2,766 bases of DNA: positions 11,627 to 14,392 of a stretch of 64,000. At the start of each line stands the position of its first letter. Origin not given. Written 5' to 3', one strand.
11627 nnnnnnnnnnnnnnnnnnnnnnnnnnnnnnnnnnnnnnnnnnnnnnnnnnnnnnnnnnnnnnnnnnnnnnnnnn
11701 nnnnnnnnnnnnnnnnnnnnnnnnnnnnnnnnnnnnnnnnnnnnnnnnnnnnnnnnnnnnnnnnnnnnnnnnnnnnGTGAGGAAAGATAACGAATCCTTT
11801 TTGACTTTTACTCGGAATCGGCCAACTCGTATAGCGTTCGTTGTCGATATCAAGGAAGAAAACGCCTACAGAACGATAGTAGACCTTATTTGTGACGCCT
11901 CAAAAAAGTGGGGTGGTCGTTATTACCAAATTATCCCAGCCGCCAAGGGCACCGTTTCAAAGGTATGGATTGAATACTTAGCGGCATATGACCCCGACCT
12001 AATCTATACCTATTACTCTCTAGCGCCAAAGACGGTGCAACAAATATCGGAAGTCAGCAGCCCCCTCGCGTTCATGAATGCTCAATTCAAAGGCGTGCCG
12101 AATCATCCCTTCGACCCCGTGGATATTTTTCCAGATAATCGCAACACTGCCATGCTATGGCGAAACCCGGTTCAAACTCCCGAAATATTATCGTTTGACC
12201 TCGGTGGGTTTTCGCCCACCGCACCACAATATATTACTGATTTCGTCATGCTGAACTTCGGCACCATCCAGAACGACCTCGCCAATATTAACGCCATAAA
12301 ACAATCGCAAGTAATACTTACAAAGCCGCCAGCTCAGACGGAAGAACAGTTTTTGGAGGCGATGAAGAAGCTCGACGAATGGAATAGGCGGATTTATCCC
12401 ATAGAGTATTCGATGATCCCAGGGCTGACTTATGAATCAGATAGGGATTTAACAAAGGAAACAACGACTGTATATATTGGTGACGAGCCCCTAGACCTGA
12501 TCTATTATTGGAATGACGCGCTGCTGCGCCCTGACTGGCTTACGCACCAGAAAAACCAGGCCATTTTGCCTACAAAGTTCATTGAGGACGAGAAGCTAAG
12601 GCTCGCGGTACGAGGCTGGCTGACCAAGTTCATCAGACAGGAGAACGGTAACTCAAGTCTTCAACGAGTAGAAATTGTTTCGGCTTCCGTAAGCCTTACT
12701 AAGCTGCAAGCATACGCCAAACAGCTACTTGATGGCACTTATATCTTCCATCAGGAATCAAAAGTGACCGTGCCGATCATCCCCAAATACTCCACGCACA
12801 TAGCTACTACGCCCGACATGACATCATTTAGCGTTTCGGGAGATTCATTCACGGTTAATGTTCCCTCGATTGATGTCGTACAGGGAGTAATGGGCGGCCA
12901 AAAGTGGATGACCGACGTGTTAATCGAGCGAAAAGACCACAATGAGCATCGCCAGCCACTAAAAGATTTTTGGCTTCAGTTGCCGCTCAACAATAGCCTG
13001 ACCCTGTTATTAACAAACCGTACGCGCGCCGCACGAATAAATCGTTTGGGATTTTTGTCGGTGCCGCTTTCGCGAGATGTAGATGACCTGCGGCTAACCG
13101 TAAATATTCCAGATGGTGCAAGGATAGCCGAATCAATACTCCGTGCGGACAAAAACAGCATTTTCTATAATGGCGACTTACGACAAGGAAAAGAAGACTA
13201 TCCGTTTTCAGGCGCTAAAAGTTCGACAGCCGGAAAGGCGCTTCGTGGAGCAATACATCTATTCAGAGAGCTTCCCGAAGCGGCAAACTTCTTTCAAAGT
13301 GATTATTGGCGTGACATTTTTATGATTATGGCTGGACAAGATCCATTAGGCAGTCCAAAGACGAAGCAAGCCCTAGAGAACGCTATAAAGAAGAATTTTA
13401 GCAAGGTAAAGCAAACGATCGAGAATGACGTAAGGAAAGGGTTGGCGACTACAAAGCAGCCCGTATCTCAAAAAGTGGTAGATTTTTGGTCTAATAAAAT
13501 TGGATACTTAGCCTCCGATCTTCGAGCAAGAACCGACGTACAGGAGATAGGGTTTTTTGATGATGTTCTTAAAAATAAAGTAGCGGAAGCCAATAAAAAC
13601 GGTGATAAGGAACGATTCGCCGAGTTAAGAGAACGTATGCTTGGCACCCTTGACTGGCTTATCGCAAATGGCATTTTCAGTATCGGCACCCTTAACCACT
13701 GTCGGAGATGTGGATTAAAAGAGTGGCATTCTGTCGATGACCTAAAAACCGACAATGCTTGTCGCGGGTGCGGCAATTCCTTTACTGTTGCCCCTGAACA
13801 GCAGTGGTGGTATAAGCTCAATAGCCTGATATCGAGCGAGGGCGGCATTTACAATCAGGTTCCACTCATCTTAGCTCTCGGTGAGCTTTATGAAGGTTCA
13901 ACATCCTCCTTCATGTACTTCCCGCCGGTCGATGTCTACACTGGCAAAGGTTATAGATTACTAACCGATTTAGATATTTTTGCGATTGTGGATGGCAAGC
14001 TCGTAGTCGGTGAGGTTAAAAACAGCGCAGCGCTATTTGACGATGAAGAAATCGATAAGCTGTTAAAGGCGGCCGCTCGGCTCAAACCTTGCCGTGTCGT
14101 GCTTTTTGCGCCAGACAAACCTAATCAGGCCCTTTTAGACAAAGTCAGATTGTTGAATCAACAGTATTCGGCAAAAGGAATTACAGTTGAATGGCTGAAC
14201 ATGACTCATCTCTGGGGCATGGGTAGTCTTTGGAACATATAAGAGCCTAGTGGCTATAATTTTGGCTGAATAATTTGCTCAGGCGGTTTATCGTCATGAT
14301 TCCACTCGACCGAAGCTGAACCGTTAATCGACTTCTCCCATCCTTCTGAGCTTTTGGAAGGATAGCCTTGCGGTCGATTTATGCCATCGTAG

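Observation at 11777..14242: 821-aa orphan protein with C-terminal zinc ribbon plus PD-(D/E)xK motif: single-gene defence candidate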

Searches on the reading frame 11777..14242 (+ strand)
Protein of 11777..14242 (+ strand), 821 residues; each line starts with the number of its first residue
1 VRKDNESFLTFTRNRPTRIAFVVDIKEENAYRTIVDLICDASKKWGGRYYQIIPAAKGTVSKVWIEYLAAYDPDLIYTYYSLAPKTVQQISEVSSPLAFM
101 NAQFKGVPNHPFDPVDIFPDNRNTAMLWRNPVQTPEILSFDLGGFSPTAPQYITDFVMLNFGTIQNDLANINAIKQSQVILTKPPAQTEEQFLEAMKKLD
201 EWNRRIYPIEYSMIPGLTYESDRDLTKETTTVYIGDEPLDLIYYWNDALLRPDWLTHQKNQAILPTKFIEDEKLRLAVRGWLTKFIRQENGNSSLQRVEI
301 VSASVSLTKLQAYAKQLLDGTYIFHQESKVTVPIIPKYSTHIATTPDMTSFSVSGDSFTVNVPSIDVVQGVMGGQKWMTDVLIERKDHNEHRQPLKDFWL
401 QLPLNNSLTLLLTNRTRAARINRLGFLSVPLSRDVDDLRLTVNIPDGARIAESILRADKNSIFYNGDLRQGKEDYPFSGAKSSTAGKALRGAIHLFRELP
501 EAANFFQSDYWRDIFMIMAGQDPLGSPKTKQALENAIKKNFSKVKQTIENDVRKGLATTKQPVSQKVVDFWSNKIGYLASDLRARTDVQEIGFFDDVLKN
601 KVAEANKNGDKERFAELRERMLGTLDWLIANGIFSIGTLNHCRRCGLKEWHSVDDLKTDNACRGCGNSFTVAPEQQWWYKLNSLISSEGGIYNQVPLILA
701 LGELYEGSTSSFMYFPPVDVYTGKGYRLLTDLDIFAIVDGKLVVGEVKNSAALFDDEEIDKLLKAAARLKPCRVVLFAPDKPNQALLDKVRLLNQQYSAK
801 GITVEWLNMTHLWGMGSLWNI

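Call 3: search_protein_families(library=pfam, proteins=[window:11777-14242:+], max_evalue=1)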
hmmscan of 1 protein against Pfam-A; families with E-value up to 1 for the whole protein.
window:11777-14242:+ (821 aa): 1 family
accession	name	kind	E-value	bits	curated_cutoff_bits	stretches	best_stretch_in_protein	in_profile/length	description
PF15135.11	UPF0515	-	0.26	11.1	29.8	1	569-678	40-149/271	Uncharacterised protein UPF0515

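Call 4: search_protein_families(library=padloc, proteins=[window:11777-14242:+], max_evalue=1)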
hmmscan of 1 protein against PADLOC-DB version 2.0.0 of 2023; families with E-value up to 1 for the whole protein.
window:11777-14242:+ (821 aa): 0 families

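Call 5: search_protein_families(library=ncbifam, proteins=[window:11777-14242:+], max_evalue=1)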
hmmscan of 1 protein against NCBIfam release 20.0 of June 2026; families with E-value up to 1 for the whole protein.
window:11777-14242:+ (821 aa): 0 families

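Call 6: search_solved_structures(query=window:11777-14242:+, max_evalue=10)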
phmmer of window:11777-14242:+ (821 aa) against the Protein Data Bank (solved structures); distinct sequences matched with E-value up to 10: 6.
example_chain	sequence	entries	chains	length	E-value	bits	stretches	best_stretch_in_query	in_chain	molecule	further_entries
3psa_A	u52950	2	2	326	0.54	11.6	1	29-101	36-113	protein HI_1472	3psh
1h2c_A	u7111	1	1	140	0.65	11.3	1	74-145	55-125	MATRIX PROTEIN VP40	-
4ldm_A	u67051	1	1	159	0.94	10.8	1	74-144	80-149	Matrix protein VP40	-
7k5d_A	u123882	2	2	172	1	10.7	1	74-145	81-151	Matrix protein VP40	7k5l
31ap_A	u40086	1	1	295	1.1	10.5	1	75-144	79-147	Matrix protein VP40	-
1h2d_A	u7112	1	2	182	1.1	10.5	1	74-145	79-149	MATRIX PROTEIN VP40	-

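Call 7: find_homologous_proteins(query=window:11777-14242:+)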
Query window:11777-14242:+ (821 aa): 15 proteins with E <= 0.001 among 8000 candidates.
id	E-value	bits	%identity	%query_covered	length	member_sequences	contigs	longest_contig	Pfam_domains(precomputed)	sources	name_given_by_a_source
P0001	0.0e+0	1898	100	100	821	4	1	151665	-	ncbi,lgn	ncbi:MAG: hypothetical protein PVI21_03725 [Candidatus Woesebacteria bacterium]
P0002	0.0e+0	1707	89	100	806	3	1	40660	-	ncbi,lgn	-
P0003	0.0e+0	1013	55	100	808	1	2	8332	-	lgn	-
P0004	1.9e-294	997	54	100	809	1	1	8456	-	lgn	-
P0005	7.0e-290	982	53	100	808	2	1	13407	-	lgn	-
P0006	1.3e-289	981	54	100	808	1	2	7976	-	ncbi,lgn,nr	ncbi:MAG TPA: hypothetical protein VMR45_01435 [Patescibacteria group bacterium]|nr:hypothetical pro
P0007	1.5e-279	948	51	100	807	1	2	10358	-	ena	-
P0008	1.5e-263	895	49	100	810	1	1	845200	-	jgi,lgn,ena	-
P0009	5.0e-247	840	48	98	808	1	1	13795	-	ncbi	-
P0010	2.6e-244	831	47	100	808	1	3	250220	-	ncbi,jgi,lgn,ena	-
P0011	4.7e-239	814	47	98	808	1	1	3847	-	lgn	-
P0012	9.0e-221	753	44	98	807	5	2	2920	-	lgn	-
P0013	4.7e-186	639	41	99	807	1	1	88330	-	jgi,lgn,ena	-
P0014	3.5e-183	629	40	99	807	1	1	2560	-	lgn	-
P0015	4.8e-181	622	40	98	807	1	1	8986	-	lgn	-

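Call 15: find_encoding_contigs(protein=P0002, flank=10000, max_places=2)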
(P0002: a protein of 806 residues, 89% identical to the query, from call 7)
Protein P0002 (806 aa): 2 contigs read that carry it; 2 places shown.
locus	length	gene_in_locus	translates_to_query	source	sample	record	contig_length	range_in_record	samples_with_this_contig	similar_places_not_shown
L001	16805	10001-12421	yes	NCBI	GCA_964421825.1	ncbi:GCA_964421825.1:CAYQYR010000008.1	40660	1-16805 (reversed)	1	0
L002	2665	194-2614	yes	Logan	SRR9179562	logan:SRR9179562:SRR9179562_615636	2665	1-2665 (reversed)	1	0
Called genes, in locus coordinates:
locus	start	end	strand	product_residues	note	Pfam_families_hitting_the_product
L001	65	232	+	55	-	-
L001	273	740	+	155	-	PF01029:NusB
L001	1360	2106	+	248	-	PF22935:RM44_endonuclase, PF14622:Ribonucleas_3_3, PF00636:Ribonuclease_3, PF00035:dsrm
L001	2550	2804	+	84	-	-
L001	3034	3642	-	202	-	-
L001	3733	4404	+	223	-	PF01746:tRNA_m1G_MT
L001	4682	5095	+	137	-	PF09055:Sod_Ni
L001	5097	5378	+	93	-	PF00717:Peptidase_S24, PF10502:Peptidase_S26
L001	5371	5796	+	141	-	-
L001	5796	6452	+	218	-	-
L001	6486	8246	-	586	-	PF00239:Resolvase, PF07508:Recombinase (weak)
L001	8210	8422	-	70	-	-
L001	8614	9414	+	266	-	PF13814:Replic_Relax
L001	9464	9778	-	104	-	PF12599:DUF3768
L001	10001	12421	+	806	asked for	-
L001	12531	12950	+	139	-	PF00903:Glyoxalase, PF13669:Glyoxalase_4 (weak)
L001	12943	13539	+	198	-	-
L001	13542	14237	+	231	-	PF00856:SET, PF00903:Glyoxalase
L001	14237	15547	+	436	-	PF02567:PhzC-PhzF (weak)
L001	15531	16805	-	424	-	?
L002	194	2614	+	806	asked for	-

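Call 16: find_encoding_contigs(protein=P0008, flank=10000, max_places=2)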
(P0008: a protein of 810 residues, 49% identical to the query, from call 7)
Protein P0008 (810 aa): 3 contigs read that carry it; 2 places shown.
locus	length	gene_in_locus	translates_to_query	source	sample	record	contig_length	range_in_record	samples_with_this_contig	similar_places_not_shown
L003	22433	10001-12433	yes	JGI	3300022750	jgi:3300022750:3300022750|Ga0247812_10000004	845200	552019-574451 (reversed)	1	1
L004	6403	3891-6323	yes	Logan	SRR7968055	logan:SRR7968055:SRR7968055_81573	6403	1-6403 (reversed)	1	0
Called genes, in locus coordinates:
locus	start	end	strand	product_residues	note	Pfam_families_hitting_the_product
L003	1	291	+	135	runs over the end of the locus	PF08570:DUF1761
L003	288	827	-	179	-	PF00004:AAA (faint), PF06414:Zeta_toxin, PF08433:KTI12 (weak), PF13189:Cytidylate_kin2, PF13238:AAA_18, PF13521:AAA_28 (faint), PF13671:AAA_33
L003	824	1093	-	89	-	-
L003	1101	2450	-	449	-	PF07690:MFS_1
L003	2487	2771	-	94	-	-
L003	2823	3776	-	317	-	-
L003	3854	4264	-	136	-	PF10881:DUF2726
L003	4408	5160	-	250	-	PF19952:DUF6414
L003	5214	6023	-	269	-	-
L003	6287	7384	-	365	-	-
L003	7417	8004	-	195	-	-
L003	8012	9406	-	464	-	-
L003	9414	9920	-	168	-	-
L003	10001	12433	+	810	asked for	-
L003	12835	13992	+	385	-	PF01266:DAO (faint), PF07992:Pyr_redox_2, PF13454:NAD_binding_9 (faint), PF00070:Pyr_redox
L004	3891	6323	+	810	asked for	-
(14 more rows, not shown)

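Call 17: find_encoding_contigs(protein=P0010, flank=10000, max_places=2)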
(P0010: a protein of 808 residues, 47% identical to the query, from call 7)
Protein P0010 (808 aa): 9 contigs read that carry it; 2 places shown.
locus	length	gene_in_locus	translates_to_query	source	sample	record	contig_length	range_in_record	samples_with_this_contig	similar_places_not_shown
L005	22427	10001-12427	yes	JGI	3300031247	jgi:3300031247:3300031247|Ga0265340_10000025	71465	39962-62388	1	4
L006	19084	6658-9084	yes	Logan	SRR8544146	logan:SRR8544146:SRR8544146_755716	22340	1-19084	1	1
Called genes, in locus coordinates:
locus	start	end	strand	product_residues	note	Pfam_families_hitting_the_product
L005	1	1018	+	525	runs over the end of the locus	PF02369:Big_1 (faint), PF13620:CarboxypepD_reg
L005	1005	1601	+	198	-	PF07963:N_methyl (weak)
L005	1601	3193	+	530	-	-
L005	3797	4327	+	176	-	-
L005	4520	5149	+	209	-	-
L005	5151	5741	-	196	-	PF07987:DUF1775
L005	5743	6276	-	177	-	-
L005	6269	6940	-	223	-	PF01794:Ferric_reduct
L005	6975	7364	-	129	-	PF00293:NUDIX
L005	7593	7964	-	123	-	PF02325:CCB3_YggT (weak)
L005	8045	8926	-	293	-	PF03631:Virul_fac_BrkB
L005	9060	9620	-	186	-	-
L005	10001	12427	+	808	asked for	-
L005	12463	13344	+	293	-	PF06800:Sugar_transport, PF07857:TMEM144 (weak), PF00892:EamA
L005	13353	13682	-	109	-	PF03795:YCII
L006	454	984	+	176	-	-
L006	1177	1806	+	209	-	-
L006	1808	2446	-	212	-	PF07987:DUF1775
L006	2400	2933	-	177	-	-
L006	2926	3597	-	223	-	PF01794:Ferric_reduct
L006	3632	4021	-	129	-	PF00293:NUDIX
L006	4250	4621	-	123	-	PF02325:CCB3_YggT (weak)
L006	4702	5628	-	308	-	PF03631:Virul_fac_BrkB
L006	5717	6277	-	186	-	-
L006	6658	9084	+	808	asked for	-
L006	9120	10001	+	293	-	PF06800:Sugar_transport, PF07857:TMEM144 (weak), PF00892:EamA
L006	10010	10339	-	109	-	PF03795:YCII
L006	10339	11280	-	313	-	PF00389:2-Hacid_dh, PF02826:2-Hacid_dh_C, PF03446:NAD_binding_2 (faint)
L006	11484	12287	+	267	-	-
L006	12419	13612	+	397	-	PF12840:HTH_20 (weak)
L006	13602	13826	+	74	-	-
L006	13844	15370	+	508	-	PF00239:Resolvase, PF07508:Recombinase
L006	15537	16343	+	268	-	PF14243:R2K_3 (weak)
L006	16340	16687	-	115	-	-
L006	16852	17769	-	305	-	-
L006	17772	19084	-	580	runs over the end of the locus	PF01522:Polysacc_deac_1, PF00404:Dockerin_1 (weak)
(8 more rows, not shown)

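Call 18: find_encoding_contigs(protein=P0013, flank=10000, max_places=2)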
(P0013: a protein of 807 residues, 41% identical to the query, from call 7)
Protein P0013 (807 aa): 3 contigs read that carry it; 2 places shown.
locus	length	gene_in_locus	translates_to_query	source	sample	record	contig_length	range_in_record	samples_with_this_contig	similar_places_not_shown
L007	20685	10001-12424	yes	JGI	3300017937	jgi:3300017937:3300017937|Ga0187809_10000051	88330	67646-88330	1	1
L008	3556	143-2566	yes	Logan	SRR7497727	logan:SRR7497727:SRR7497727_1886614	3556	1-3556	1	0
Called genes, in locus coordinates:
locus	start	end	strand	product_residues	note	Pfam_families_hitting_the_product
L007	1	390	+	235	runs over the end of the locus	-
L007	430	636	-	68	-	-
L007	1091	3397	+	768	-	PF01555:N6_N4_Mtase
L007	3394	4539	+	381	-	-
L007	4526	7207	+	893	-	PF04851:ResIII, PF19778:RE_endonuc (weak)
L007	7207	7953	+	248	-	PF05066:HARE-HTH, PF11645:PDDEXK_5 (weak)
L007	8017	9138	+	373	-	-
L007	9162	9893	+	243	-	PF14279:HNH_5 (weak)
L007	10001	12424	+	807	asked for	-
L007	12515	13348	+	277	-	-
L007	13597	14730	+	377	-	PF00331:Glyco_hydro_10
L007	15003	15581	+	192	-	-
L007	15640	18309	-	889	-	PF01229:Glyco_hydro_39, PF16656:Pur_ac_phosph_N, PF11721:Malectin, PF00652:Ricin_B_lectin, PF14200:RicinB_lectin_2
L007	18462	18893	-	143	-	PF14342:DUF4396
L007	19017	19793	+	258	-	-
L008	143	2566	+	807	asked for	-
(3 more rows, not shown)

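Call 20: find_encoding_contigs(protein=P0005, flank=10000, max_places=2)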
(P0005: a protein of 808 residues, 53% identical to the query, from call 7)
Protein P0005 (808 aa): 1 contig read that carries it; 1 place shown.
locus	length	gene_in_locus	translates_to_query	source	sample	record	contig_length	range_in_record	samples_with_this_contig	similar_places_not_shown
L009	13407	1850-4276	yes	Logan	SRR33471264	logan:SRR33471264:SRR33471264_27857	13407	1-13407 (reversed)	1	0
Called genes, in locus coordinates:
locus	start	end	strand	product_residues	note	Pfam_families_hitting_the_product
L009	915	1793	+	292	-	-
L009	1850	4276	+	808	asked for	-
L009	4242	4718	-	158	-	PF04002:RadC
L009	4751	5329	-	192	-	PF11611:DUF4352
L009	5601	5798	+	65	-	-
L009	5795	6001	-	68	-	-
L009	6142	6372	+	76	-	-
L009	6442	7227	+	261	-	-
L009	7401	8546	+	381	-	PF13481:AAA_25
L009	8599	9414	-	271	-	PF03266:NTPase_1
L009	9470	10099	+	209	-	PF00303:Thymidylat_synt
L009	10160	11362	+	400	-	PF00925:GTP_cyclohydro2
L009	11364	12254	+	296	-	PF00215:OMPdecase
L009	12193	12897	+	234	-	PF00625:Guanylate_kin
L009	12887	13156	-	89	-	-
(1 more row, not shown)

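Call 21: find_encoding_contigs(protein=P0009, flank=10000, max_places=2)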
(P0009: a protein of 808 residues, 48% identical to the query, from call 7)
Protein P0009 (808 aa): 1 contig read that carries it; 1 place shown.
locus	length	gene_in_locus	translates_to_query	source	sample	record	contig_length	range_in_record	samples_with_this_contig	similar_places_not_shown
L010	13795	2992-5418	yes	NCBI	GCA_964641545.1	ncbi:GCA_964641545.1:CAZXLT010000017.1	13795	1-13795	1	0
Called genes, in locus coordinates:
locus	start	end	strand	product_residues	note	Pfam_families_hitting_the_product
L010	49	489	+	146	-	PF00011:HSP20, PF17886:ArsA_HSP20 (weak)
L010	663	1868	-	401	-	-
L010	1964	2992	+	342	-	-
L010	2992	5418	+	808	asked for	-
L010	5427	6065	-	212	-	PF03575:Peptidase_S51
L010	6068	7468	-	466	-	PF00144:Beta-lactamase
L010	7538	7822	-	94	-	-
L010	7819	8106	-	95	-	-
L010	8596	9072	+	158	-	-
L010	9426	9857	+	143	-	-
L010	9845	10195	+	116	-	-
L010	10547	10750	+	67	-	PF12728:HTH_17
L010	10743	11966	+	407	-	PF14659:Phage_int_SAM_3, PF00589:Phage_integrase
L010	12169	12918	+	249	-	PF01874:CitG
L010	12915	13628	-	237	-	PF01925:TauE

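Call 22: find_encoding_contigs(protein=P0007, flank=10000, max_places=2)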
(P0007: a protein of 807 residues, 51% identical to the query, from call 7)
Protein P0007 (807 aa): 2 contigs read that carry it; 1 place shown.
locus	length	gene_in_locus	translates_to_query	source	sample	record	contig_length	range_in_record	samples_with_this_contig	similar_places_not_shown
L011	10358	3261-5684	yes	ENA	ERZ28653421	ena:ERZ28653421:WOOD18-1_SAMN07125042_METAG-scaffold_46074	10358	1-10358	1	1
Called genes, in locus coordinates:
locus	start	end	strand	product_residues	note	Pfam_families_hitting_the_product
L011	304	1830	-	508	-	PF18733:HEPN_LA2681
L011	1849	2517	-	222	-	-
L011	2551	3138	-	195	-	-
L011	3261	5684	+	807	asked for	-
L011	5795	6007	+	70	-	PF13560:HTH_31, PF12844:HTH_19, PF01381:HTH_3, PF13443:HTH_26 (weak)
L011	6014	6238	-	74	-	-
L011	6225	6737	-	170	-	PF13091:PLDc_2 (weak)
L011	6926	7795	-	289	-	-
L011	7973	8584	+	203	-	-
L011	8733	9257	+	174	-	-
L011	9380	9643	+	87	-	-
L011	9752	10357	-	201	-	?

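Call 24: search_protein_representatives(alignment_id=A1)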
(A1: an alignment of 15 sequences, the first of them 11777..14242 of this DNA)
Query: 15 sequences, 808 profile positions. Proteins with E-value up to 0.001 (for the whole library): 2927; up to 1e-10: 1319; up to 1e-30: 475. The best 150 are listed.
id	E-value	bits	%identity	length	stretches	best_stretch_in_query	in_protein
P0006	0.0e+00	1409.4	-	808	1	1-808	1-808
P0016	0.0e+00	1081.3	-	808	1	1-801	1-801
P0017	0.0e+00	1042.8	-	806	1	1-800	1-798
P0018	6.7e-235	798.6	-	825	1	5-801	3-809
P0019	9.0e-168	576.5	-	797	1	6-801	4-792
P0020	4.1e-167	574.4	-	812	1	7-798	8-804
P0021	5.4e-161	554.1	-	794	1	4-797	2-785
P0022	1.9e-154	532.5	-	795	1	6-798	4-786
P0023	4.0e-152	524.8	-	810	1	4-801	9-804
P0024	1.3e-149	516.5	-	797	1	7-797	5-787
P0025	8.2e-144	497.3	-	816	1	7-798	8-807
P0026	8.7e-142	490.6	-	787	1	4-797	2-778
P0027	2.1e-140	486.0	-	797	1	8-797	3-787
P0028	2.2e-139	482.7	-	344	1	468-806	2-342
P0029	2.0e-137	476.1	-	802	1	4-798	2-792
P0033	3.4e-131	455.6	-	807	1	1-798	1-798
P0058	1.3e-111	390.8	-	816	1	9-798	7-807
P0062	1.6e-107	377.3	-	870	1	10-796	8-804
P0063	2.4e-107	376.7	-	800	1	8-801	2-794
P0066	1.0e-104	368.0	-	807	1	5-803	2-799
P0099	1.5e-81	291.4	-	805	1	1-796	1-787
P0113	7.5e-74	265.9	-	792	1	2-793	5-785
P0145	8.6e-68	245.9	-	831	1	3-790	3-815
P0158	9.9e-64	232.4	-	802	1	3-791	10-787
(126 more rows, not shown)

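Call 25: predict_structure(alignment_id=A1)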
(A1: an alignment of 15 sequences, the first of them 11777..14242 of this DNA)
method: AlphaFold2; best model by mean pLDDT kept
length: 821 residues; sequences in the alignment: 15
mean_pLDDT: 69.2   pTM: 0.48
mean pLDDT of the five models: 69.2, 65.3, 59.4, 55.6, 55.3
residues with pLDDT >= 90: 84; 70-90: 364; 50-70: 229; < 50: 144
segments of 3 or more residues with pLDDT < 50: 1-15, 114-132, 204-206, 211-227, 252-257, 290-293, 339-355, 365-375, 459-476, 478-482, 555-562, 811-821
pLDDT, mean of each block of 10 residues (from residue 1): 27 50 90 87 67 91 88 81 87 69 63 41 34 64 65 87 63 61 85 85 53 33 48 93 82 48 91 89 71 68 93 90 87 66 38 53 48 48 54 55 59 58 60 55 66 57 36 43 62 76 79 80 73 73 62 48 62 69 73 84 70 67 82 84 82 81 82 80 65 77 81 77 70 83 87 86 83 88 86 84 83 34 26
secondary structure, 60 per line:
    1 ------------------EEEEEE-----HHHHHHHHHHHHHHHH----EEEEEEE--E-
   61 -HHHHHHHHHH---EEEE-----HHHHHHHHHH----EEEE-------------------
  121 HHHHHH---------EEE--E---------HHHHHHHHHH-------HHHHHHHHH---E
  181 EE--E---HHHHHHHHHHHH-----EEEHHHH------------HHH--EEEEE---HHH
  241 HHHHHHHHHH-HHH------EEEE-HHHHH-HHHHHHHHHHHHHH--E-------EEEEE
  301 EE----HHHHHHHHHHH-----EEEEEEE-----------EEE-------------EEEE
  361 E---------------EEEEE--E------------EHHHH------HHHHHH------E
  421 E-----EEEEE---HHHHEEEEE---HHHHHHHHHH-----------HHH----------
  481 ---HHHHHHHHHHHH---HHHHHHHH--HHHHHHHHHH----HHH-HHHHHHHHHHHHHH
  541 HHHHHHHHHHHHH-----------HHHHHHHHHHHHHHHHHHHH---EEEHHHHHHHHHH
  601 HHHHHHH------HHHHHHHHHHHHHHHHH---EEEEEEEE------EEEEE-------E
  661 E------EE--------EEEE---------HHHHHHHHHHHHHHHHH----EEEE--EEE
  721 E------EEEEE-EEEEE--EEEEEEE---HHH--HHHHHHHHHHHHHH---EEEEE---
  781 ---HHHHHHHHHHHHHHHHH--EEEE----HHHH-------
elements in order (helices of 4 or more, strands of 3 or more residues): E19-24 H30-45 E50-56 H62-71 E75-78 H84-93 E98-101 H121-126 E136-138 H151-160 H168-176 E180-182 H189-200 E206-208 H209-212 E230-234 H238-250 E261-264 H266-270 H272-285 E296-302 H307-317 E323-329 E341-343 E357-361 E377-381 H398-401 H408-413 E427-431 H435-438 E439-443 H447-456 H484-495 H499-506 H509-518 H527-553 H565-584 E588-590 H591-607 H614-630 E634-641 E648-652 E678-681 H691-707 E712-715 E718-721 E728-732 E734-738 E741-747 H756-769 E773-777 H784-800 E803-806 H811-814
